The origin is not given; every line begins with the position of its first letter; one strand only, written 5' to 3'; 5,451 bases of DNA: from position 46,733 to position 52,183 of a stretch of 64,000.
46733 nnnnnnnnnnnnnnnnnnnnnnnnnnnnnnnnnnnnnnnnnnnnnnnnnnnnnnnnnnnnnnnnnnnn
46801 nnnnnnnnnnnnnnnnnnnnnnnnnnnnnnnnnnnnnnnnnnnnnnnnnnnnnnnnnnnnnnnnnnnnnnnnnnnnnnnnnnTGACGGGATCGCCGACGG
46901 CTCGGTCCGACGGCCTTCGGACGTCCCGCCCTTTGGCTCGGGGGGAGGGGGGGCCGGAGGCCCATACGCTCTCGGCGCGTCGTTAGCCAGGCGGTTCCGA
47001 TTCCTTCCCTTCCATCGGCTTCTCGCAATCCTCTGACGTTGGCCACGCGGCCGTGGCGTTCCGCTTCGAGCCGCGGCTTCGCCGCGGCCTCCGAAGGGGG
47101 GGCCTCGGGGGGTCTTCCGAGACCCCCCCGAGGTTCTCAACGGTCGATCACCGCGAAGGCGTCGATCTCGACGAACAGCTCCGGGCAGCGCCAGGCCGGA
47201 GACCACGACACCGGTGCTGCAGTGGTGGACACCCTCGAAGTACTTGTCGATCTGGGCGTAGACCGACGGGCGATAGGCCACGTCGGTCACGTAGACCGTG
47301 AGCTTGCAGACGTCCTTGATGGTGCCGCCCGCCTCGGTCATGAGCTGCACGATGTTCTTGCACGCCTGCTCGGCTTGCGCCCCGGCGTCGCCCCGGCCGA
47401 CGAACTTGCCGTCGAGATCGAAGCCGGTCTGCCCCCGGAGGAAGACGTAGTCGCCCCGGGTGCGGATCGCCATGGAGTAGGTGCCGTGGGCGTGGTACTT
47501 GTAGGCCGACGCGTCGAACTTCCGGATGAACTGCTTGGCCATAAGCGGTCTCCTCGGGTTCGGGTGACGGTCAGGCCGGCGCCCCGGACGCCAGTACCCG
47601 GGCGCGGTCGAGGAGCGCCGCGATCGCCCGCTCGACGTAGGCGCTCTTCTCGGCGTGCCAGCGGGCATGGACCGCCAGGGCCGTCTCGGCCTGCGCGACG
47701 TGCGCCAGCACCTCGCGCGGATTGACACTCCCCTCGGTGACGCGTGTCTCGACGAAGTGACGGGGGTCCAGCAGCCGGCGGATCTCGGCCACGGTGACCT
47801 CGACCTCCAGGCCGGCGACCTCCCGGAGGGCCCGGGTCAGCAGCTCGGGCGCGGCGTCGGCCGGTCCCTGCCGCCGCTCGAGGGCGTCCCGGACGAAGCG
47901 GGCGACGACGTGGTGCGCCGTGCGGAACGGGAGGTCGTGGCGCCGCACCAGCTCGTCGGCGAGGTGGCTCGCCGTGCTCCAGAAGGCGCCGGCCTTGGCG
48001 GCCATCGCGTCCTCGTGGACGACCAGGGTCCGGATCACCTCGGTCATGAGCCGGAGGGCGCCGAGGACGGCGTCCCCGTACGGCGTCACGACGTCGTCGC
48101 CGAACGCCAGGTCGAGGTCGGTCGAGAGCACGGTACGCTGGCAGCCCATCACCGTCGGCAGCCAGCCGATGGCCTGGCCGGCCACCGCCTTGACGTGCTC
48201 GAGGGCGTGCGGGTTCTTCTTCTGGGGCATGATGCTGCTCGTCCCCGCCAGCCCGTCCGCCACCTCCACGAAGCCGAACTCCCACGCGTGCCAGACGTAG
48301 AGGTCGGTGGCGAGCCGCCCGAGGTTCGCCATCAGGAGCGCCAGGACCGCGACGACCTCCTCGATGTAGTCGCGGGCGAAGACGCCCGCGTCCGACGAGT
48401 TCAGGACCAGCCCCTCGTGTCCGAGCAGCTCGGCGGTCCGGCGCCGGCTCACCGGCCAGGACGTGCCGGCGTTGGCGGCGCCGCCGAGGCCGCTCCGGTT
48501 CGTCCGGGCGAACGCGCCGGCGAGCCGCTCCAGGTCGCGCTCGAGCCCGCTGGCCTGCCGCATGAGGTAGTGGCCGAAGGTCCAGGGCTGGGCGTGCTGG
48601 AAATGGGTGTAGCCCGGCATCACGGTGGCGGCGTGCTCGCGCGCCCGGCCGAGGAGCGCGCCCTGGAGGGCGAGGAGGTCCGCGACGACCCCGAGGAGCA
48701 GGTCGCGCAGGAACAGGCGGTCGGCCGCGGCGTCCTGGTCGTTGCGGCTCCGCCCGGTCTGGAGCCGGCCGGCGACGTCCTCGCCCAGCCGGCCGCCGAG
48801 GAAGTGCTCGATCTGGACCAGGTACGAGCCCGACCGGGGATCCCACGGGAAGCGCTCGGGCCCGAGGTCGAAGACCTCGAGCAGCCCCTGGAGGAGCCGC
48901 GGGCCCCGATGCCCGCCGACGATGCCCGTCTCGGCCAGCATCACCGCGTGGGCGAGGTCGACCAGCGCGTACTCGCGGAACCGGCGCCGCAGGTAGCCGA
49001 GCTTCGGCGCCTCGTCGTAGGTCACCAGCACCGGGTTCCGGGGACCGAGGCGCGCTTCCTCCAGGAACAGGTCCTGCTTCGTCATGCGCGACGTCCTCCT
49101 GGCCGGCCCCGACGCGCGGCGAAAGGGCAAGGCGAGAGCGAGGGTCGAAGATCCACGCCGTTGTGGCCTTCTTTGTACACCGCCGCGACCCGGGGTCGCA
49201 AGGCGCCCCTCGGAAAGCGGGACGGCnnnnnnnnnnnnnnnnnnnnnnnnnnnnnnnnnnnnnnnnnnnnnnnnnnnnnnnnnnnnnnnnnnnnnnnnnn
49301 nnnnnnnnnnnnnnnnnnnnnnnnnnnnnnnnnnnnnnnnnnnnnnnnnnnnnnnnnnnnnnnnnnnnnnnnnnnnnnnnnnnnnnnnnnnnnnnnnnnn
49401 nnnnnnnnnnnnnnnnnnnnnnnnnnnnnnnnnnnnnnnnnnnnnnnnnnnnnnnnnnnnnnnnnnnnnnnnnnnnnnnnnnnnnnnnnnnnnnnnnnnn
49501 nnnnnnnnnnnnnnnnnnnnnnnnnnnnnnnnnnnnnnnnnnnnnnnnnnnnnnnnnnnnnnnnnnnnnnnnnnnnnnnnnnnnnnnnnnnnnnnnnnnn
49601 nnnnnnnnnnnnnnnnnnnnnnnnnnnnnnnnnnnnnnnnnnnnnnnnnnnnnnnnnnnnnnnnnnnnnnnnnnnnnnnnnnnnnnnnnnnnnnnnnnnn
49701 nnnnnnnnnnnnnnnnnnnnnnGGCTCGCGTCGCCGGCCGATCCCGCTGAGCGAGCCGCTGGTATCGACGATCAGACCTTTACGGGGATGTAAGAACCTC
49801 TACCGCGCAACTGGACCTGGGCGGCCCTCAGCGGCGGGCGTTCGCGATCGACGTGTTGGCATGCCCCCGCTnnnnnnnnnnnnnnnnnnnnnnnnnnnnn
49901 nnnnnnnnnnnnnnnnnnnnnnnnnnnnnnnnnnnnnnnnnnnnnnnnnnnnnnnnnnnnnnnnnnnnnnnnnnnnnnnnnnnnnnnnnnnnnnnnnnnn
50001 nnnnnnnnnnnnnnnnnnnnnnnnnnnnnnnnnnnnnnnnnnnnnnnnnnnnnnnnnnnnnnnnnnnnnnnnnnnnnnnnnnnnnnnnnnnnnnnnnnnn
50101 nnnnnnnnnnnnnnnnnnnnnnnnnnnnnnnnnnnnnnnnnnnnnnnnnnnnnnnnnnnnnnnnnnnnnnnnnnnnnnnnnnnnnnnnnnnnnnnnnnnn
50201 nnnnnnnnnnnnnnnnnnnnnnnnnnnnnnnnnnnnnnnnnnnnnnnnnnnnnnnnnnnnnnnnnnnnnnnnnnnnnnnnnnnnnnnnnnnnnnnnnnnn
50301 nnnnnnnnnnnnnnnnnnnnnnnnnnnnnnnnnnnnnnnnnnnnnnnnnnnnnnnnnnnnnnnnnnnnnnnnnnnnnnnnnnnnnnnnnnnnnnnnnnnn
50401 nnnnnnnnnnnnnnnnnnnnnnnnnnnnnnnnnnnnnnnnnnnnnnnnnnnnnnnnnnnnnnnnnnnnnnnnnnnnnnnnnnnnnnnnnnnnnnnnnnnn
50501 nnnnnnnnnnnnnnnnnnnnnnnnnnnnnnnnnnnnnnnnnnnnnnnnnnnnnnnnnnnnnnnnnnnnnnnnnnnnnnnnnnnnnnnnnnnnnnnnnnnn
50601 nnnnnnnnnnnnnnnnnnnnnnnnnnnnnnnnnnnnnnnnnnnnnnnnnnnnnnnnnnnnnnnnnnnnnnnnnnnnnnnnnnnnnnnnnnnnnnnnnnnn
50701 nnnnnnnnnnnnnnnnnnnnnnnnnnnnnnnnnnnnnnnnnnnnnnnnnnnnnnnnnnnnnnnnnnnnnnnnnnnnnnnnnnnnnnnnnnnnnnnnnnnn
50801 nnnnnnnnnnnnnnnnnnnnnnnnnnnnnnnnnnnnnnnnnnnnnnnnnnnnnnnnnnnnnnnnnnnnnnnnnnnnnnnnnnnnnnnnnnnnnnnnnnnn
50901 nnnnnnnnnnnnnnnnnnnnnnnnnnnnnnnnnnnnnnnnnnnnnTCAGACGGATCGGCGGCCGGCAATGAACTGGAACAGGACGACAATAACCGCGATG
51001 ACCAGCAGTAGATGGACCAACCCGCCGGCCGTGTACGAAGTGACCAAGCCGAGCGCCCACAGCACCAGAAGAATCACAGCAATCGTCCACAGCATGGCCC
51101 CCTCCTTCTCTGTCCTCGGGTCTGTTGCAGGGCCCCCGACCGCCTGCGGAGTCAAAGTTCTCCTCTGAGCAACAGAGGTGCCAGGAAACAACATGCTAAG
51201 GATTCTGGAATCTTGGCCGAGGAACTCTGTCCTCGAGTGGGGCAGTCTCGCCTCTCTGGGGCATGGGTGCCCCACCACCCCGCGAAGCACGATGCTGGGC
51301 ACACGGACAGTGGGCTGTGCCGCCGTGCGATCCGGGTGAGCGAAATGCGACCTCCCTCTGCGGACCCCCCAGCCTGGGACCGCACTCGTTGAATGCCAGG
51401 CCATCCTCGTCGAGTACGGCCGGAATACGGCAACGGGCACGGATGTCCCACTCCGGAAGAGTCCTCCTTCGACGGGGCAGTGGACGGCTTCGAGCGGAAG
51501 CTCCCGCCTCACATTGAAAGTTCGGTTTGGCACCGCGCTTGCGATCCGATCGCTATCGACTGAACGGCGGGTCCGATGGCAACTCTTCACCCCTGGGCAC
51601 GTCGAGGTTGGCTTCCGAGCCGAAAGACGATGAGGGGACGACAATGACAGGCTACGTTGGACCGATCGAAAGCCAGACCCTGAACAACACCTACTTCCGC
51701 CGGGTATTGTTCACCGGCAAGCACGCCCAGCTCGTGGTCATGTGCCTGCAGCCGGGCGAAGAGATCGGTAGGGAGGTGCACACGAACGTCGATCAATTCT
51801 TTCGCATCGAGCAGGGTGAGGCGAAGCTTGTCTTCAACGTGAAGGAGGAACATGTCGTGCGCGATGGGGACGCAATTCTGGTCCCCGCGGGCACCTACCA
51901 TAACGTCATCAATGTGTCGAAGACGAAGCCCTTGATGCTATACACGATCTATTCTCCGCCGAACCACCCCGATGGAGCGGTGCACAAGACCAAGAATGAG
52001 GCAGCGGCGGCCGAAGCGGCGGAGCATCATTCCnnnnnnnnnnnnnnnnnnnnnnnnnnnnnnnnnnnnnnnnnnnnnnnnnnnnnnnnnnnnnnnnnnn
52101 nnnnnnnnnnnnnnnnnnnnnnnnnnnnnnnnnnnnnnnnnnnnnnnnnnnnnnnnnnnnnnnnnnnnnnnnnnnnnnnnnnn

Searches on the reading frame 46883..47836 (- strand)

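Call 86: search_protein_families(library=pfam, proteins=[window:46883-47836:-], max_evalue=0.001)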
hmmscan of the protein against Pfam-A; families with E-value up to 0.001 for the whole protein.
window:46883-47836:- (318 aa): 1 family
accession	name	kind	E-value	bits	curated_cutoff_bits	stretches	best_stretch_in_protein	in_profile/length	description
PF01042.26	Ribonuc_L-PSP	-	4.8e-14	52.8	27.3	1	115-216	6-108/121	Endoribonuclease L-PSP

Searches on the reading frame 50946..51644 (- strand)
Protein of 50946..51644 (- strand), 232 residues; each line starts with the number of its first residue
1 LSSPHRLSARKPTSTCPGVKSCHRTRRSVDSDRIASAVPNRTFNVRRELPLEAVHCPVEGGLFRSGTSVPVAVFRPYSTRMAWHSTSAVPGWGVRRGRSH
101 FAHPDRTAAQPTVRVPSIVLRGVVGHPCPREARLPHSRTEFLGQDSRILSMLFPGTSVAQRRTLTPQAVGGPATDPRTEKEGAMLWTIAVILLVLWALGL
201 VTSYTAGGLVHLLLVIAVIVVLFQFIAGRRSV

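Call 49: search_protein_families(library=pfam, proteins=[window:50946-51644:-], max_evalue=0.01)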
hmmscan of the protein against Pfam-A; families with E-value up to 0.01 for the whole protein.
window:50946-51644:- (232 aa): 1 family
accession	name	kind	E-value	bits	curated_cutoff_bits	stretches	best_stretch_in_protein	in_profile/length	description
PF18919.5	DUF5670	-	5.6e-15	55.6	23.5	1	184-226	1-42/43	Family of unknown function (DUF5670)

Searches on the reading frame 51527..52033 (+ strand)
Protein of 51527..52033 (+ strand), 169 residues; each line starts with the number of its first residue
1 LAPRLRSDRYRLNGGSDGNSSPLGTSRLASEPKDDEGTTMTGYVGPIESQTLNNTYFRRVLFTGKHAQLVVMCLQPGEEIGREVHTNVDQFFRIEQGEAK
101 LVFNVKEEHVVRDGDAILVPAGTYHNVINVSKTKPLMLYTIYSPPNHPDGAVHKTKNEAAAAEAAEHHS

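Call 49: search_protein_families(library=pfam, proteins=[window:51527-52033:+], max_evalue=0.01)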
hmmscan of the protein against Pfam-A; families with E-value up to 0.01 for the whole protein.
window:51527-52033:+ (169 aa): 5 families
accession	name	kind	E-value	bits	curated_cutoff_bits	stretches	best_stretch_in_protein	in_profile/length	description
PF07883.17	Cupin_2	-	9.7e-16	57.7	27.2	1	71-142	2-70/70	Cupin domain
PF00190.28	Cupin_1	-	0.00043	20.3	22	1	82-147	48-119/151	Cupin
PF05899.18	Cupin_3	-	0.00073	19.6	23.5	1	85-123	22-60/74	EutQ-like cupin domain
PF01050.24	MannoseP_isomer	-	0.0059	17.2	23.6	1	61-141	22-100/116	Mannose-6-phosphate isomerase C-terminal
PF05995.18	CDO_I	-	0.0081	16.2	23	0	64-145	68-160/170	Cysteine dioxygenase type I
